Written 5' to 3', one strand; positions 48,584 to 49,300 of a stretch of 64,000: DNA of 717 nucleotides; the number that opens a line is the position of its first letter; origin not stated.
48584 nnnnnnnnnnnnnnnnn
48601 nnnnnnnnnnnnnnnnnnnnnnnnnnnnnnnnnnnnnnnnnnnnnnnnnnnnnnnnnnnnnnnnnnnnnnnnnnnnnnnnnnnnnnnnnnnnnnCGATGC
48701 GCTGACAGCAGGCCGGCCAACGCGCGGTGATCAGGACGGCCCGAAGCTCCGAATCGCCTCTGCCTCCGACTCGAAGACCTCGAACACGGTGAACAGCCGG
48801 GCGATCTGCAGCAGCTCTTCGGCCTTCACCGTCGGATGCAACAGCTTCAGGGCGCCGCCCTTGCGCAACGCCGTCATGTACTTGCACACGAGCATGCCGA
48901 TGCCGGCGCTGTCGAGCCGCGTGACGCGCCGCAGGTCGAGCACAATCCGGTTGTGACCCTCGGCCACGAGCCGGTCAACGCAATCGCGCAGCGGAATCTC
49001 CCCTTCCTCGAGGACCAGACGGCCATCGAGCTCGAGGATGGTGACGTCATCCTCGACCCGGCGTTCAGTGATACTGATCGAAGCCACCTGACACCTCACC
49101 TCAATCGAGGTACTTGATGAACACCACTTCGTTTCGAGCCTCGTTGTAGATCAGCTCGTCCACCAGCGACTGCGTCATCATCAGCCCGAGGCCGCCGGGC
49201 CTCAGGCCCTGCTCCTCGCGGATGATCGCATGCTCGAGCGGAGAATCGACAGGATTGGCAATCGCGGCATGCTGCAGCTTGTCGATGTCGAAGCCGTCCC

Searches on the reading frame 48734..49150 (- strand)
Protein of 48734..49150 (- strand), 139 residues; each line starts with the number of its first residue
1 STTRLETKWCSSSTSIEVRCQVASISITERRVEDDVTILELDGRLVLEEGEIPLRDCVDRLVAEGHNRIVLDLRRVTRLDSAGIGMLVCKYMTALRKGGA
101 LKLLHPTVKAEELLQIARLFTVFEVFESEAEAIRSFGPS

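Call 36: search_protein_families(library=pfam, proteins=[window:48734-49150:-], max_evalue=0.001)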
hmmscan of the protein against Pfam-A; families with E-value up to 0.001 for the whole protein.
window:48734-49150:- (139 aa): 2 families
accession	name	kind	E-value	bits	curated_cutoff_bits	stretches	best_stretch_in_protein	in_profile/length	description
PF01740.26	STAS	-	3.5e-12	46.5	22.6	1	31-132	5-106/106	STAS domain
PF13466.11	STAS_2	-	7.5e-10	39.3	29.2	1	40-119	2-79/80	STAS domain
